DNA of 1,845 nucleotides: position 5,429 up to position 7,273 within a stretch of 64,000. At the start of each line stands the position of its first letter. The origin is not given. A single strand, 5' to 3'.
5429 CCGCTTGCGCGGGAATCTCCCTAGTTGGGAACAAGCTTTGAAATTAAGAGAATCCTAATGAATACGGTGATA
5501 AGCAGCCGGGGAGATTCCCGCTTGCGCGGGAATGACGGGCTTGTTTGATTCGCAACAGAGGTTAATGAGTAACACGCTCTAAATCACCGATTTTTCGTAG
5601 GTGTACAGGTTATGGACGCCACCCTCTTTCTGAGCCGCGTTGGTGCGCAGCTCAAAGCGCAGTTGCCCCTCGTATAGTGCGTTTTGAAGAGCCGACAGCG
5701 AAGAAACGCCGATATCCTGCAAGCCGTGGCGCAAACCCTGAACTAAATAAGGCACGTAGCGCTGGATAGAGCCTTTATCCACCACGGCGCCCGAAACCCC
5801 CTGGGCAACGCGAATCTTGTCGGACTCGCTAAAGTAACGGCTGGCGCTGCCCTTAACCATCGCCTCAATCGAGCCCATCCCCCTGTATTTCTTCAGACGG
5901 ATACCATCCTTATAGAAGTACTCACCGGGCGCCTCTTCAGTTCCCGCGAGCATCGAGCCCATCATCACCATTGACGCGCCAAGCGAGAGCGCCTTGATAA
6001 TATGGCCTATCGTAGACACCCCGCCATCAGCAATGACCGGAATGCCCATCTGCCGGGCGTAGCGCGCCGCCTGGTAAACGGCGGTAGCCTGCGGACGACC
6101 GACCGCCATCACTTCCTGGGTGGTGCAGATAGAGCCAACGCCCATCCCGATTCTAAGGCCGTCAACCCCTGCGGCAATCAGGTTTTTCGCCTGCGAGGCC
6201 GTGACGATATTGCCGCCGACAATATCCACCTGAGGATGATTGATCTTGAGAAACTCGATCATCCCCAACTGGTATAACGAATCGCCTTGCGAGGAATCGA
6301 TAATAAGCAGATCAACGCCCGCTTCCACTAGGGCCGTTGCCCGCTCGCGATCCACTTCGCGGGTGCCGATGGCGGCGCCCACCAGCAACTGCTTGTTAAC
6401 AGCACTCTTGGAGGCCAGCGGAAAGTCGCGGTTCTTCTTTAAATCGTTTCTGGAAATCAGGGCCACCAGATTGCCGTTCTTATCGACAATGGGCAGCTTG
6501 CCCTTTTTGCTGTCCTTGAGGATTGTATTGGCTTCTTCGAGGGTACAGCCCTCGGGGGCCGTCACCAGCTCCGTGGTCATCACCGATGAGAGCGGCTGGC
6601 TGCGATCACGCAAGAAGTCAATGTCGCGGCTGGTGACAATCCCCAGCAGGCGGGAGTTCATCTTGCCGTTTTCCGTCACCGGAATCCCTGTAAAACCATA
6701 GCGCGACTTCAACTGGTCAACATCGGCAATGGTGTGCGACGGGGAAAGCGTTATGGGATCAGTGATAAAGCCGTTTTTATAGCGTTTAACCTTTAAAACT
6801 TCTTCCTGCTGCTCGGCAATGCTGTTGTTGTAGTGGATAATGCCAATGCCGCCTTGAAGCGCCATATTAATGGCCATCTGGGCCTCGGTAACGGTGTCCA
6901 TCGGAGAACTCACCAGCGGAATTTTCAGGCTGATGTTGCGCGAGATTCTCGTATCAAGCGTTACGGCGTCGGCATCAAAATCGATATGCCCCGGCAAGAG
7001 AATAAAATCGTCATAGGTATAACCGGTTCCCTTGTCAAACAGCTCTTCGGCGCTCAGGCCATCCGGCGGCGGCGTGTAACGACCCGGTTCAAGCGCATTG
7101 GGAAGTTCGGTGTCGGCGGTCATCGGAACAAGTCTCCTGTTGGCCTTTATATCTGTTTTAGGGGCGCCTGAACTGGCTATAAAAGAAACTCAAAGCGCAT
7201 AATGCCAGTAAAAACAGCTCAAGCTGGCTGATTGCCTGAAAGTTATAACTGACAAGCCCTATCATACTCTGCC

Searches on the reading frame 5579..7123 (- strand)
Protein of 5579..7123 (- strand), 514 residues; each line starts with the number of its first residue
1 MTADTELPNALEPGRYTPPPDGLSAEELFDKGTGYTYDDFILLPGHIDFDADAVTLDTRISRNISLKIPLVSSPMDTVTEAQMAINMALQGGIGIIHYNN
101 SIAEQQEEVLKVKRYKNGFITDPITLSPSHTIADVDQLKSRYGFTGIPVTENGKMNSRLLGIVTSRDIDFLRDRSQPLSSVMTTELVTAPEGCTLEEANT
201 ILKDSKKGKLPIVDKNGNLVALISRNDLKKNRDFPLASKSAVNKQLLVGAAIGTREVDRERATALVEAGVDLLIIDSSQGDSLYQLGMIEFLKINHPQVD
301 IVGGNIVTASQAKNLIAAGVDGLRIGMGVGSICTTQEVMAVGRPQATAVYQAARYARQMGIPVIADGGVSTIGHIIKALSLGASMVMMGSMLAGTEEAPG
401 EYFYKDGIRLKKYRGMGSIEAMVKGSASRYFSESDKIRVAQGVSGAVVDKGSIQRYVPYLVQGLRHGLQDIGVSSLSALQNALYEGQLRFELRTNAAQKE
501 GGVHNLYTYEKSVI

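Call 18: search_protein_families(library=pfam, proteins=[window:5579-7123:-], max_evalue=0.001)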
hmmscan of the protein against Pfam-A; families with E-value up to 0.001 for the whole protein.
window:5579-7123:- (514 aa): 4 families
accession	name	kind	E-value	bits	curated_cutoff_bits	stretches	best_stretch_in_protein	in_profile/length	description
PF00478.31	IMPDH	-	1.6e-135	452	25.6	1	34-504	1-345/345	IMP dehydrogenase / GMP reductase domain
PF00571.33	CBS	-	6e-19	68.6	24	2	179-230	2-53/57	CBS domain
PF03060.21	NMO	-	6.3e-10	39.4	28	1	304-414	141-247/331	Nitronate monooxygenase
PF01070.24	FMN_dh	-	2.6e-05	23.9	24.9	1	306-391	226-304/350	FMN-dependent dehydrogenase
